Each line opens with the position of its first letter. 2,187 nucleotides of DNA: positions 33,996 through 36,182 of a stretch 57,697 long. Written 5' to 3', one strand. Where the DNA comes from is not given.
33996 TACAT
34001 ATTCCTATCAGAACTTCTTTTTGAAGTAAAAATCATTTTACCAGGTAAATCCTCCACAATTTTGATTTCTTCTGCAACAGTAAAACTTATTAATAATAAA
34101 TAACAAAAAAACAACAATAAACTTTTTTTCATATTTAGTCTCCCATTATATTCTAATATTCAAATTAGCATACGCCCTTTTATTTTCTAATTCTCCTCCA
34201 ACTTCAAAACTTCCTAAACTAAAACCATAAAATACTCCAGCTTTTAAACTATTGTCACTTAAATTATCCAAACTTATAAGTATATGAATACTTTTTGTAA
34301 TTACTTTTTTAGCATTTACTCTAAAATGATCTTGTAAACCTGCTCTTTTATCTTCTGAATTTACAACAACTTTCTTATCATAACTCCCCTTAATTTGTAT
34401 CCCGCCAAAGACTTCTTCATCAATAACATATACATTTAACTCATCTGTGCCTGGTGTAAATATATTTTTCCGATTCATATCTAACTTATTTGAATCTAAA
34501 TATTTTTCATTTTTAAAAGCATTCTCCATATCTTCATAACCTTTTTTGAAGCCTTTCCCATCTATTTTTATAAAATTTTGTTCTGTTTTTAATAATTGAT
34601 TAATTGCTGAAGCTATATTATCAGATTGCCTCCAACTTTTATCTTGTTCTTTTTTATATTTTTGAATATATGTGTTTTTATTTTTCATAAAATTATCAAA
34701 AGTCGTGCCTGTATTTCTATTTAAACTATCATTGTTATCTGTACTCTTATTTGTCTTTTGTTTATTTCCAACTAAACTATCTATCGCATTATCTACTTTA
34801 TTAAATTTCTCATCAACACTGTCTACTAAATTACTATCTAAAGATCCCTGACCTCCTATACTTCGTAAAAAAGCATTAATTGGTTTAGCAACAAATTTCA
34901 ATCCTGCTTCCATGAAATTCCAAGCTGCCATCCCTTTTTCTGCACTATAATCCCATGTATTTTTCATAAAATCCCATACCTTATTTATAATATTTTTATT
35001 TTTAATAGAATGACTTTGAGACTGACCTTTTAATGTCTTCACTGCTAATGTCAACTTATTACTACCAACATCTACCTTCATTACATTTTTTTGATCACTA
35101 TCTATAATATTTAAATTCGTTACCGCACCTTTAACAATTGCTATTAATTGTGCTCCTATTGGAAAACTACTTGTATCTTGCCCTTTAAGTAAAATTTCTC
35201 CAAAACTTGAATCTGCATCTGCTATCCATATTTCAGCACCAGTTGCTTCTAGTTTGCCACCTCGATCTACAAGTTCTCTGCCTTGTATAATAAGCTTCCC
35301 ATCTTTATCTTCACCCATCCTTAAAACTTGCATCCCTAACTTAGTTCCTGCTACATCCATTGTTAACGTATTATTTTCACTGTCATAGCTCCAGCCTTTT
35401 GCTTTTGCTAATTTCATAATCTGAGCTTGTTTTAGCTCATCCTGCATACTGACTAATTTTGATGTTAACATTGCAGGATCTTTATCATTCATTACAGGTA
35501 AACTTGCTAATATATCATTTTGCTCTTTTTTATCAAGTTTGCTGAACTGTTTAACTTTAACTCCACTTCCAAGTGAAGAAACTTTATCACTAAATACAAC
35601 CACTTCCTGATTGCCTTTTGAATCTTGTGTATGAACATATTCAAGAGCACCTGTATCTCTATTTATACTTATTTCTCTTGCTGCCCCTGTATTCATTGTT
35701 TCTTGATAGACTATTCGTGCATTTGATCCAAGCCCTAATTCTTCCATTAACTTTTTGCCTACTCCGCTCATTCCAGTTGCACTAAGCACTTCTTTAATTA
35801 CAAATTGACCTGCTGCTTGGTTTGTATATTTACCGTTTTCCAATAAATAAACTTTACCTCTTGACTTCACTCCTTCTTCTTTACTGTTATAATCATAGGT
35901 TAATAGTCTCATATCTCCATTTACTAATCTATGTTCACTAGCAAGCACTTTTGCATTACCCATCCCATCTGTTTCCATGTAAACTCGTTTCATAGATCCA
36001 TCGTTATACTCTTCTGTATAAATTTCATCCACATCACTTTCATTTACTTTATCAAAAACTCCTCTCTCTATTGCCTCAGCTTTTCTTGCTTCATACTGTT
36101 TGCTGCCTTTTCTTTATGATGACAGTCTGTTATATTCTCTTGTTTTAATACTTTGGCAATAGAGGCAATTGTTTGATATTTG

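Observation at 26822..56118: A ~29 kb NRPS / fatty-acyl / radical-SAM cluster embedded between phage modules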

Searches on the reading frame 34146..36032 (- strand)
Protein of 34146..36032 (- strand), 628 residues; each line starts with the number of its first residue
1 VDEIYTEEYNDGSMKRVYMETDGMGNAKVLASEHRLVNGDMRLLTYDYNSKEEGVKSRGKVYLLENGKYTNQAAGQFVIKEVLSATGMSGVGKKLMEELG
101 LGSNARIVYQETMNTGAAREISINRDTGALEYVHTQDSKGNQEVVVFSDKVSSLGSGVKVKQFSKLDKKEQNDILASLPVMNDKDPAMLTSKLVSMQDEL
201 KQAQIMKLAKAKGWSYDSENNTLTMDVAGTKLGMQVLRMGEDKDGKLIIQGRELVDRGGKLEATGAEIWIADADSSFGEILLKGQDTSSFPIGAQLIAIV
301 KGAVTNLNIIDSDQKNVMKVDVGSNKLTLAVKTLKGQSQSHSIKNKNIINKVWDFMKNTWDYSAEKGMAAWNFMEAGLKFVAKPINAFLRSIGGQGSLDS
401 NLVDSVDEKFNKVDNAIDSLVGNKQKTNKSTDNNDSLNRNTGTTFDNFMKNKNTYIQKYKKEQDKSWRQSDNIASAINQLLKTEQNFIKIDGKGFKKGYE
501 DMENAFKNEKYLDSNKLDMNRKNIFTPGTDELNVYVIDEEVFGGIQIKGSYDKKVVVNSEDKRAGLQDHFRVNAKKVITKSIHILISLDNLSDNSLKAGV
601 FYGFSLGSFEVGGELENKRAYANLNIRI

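Call 4: search_protein_families(library=pfam, proteins=[window:34146-36032:-])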
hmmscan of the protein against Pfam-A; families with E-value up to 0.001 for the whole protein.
window:34146-36032:- (628 aa): 0 families

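Call 29: search_protein_families(library=ncbifam, max_evalue=0.00001, proteins=[window:34146-36032:-])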
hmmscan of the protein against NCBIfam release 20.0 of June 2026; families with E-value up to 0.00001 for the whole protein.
window:34146-36032:- (628 aa): 0 families

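Call 42: search_solved_structures(query=window:34146-36032:-, max_evalue=1)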
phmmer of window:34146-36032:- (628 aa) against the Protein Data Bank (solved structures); distinct sequences matched with E-value up to 1: 0.

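Call 56: search_protein_families(library=phrogs, max_evalue=0.01, proteins=[window:34146-36032:-])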
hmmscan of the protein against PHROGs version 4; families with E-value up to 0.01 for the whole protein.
window:34146-36032:- (628 aa): 0 families

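Call 76: search_protein_families(library=pfam, max_evalue=10, proteins=[window:34146-36032:-])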
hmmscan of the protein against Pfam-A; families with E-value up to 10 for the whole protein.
window:34146-36032:- (628 aa): 3 families
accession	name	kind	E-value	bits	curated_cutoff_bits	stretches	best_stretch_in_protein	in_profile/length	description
PF08066.17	PMC2NT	-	0.1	13.6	23.3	1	382-420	37-78/91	PMC2NT (NUC016) domain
PF08454.17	RIH_assoc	-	0.16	12.3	28.5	1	447-486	16-55/99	RyR and IP3R Homology associated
PF02098.22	His_binding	-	1.6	9.2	21.2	1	450-510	47-108/150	Tick histamine binding protein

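Call 92: search_protein_representatives(protein=window:34146-36032:-)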
Query: 628 residues. Proteins with E-value up to 0.001 (for the whole library): 17; up to 1e-10: 16; up to 1e-30: 6. The best 17 are listed.
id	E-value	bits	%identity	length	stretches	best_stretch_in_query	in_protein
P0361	0.0e+00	1363.6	100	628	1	1-628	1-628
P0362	7.3e-106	371.9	42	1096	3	341-626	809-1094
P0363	2.0e-60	221.8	43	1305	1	2-337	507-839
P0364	3.5e-59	217.8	41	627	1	2-346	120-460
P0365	1.9e-57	212.0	50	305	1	2-227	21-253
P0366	2.8e-40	155.3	38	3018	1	3-290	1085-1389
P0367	2.7e-29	119.0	40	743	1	85-338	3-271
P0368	6.0e-27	111.3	36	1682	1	4-318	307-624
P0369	1.7e-23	99.9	39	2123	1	160-336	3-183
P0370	2.7e-23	99.3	41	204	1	181-350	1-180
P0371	3.7e-23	98.8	40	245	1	154-337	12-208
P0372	6.5e-21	91.4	36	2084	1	10-333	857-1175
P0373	1.9e-20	89.8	44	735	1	2-123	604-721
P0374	2.6e-16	76.2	44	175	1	2-128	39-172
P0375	7.5e-13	64.8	34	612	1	41-261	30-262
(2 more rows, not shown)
